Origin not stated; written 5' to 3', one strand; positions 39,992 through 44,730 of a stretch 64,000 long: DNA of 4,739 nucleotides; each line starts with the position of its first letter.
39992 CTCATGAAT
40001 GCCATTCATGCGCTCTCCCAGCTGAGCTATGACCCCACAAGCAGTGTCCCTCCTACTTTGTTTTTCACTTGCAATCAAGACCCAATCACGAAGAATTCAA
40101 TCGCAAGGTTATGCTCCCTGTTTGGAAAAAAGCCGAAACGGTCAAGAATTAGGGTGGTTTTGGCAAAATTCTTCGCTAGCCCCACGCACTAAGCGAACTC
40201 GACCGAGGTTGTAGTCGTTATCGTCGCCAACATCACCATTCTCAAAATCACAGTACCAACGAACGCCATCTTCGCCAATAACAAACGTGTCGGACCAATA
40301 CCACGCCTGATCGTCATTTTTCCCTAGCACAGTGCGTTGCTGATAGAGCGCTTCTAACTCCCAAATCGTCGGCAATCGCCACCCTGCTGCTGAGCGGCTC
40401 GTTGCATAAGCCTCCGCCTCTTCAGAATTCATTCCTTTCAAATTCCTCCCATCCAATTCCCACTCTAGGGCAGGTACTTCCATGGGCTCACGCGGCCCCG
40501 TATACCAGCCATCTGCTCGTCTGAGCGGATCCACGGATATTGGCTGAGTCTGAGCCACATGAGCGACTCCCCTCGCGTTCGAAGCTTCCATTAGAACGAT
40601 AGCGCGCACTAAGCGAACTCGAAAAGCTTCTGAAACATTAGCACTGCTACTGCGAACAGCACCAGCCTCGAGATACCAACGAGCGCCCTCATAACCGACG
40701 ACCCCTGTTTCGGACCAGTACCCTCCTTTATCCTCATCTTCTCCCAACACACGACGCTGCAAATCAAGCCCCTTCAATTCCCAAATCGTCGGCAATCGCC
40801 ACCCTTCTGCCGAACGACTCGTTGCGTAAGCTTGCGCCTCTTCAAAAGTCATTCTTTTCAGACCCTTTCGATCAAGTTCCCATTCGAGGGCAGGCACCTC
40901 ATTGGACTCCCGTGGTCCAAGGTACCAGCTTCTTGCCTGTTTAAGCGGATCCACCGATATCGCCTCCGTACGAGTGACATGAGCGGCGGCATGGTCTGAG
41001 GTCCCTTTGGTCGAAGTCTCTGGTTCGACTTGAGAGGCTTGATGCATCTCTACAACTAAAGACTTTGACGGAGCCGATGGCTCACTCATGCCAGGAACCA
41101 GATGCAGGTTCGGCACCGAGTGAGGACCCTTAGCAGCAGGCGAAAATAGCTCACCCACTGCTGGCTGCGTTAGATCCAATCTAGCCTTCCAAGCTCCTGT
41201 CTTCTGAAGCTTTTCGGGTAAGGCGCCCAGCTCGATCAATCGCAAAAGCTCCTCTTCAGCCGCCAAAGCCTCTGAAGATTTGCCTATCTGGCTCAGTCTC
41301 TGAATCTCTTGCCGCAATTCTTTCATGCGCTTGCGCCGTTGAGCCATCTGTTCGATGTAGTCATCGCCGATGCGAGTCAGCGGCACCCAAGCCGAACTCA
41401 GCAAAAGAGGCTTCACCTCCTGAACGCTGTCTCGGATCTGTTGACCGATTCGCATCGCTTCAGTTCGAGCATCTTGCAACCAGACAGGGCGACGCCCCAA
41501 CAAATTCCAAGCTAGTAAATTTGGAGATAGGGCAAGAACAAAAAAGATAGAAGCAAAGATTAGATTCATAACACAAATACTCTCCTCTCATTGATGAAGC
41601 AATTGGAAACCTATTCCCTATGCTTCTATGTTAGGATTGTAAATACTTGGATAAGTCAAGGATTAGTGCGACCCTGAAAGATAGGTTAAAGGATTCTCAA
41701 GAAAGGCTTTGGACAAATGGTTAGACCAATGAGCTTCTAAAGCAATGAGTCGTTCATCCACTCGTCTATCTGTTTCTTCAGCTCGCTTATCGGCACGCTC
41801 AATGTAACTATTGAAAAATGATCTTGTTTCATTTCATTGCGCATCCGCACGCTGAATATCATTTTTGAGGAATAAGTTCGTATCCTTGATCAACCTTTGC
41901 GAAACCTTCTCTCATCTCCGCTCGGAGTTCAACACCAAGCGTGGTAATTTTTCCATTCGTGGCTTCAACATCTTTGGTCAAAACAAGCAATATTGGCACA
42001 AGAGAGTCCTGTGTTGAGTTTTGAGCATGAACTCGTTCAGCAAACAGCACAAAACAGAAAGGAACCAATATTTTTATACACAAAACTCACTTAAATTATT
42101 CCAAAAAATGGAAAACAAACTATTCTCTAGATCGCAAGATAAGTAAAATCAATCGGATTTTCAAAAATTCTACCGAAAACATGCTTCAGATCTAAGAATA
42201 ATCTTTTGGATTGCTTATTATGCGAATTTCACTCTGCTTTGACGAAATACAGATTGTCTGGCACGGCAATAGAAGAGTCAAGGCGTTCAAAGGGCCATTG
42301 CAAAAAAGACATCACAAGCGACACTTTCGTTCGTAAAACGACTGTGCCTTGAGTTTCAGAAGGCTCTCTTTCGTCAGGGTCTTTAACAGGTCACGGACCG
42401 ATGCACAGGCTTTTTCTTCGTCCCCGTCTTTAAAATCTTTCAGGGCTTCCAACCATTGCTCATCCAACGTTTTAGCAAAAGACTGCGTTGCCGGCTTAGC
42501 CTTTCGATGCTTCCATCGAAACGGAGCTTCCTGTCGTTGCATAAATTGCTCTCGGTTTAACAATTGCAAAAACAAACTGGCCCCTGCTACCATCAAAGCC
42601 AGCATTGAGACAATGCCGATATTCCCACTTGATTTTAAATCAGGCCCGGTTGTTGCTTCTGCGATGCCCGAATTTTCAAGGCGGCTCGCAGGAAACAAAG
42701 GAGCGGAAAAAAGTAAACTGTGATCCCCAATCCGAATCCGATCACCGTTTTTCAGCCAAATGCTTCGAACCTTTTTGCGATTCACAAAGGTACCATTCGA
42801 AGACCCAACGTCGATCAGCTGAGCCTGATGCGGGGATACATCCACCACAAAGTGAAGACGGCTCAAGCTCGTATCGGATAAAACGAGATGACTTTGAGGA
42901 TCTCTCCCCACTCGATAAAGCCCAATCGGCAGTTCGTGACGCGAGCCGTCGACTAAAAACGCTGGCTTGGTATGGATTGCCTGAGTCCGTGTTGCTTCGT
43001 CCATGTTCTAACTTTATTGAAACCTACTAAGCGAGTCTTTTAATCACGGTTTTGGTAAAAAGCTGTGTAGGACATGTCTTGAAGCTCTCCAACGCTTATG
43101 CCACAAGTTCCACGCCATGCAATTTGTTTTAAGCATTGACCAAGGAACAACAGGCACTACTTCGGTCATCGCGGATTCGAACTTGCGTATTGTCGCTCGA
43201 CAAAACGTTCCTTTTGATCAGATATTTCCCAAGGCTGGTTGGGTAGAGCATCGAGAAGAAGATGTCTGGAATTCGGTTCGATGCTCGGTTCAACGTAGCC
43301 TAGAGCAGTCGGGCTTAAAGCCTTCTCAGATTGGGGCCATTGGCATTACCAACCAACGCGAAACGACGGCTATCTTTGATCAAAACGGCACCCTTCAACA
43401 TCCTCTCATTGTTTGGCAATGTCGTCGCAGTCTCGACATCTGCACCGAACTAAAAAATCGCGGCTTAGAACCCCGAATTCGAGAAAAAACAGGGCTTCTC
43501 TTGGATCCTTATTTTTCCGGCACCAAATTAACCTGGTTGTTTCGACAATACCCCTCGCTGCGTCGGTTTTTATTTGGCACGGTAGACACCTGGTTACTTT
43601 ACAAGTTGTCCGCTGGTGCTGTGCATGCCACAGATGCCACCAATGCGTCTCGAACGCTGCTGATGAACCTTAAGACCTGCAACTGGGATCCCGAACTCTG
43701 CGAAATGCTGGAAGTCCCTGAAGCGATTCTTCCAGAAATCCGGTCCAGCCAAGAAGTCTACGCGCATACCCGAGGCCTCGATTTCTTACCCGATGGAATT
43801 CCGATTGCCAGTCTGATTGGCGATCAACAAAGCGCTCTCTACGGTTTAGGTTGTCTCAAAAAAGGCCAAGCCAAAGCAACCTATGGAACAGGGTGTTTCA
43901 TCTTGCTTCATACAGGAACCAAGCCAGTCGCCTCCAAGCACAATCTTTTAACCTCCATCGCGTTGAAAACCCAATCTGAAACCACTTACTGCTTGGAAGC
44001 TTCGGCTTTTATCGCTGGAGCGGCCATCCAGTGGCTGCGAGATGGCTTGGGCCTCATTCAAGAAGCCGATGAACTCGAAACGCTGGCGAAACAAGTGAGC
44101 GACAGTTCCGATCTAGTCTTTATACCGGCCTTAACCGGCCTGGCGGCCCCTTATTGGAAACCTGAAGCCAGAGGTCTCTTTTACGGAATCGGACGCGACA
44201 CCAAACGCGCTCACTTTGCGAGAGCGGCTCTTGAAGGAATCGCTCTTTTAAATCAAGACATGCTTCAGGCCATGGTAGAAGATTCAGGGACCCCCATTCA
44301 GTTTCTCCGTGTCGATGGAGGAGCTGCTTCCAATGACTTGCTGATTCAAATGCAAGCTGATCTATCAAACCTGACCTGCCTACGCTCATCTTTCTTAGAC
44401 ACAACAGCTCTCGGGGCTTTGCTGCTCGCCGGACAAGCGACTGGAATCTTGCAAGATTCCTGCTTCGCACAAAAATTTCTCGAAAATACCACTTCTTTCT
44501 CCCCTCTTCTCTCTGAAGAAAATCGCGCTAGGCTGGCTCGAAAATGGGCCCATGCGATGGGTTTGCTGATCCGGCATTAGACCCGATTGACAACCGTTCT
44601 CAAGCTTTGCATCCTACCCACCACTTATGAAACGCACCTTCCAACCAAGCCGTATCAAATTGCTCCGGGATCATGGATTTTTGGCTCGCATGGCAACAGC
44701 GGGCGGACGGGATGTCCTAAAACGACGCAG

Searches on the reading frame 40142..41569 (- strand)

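Call 43: search_protein_families(library=pfam, proteins=[window:40142-41569:-], max_evalue=0.00001)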
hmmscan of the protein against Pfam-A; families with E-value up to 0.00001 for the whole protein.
window:40142-41569:- (475 aa): 1 family
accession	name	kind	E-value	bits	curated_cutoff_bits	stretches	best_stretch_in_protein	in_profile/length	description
PF07603.17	Lcl_C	-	3.3e-20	73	34.9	2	368-462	10-117/117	Lcl C-terminal domain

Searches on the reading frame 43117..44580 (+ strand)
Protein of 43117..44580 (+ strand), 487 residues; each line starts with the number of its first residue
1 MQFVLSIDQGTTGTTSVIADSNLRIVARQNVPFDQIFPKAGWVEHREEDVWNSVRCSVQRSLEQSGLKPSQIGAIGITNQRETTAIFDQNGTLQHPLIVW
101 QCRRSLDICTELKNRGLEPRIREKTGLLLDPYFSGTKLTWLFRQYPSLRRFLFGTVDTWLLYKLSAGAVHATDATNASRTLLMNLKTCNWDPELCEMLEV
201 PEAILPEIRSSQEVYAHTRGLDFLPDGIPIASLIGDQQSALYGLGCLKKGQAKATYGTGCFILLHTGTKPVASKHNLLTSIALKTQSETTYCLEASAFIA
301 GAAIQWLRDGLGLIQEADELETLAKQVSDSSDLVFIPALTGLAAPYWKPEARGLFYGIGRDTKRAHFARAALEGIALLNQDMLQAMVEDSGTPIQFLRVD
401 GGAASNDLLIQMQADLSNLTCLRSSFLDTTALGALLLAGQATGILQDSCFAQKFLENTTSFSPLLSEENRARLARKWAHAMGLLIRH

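Call 43: search_protein_families(library=pfam, proteins=[window:43117-44580:+], max_evalue=0.00001)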
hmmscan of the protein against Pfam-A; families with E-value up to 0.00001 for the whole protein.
window:43117-44580:+ (487 aa): 2 families
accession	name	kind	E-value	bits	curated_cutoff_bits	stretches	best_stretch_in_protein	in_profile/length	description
PF00370.27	FGGY_N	-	1.5e-62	211.8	28.8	1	4-243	2-245/245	FGGY family of carbohydrate kinases, N-terminal domain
PF02782.22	FGGY_C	-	7.5e-37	127.5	27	1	253-440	2-196/198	FGGY family of carbohydrate kinases, C-terminal domain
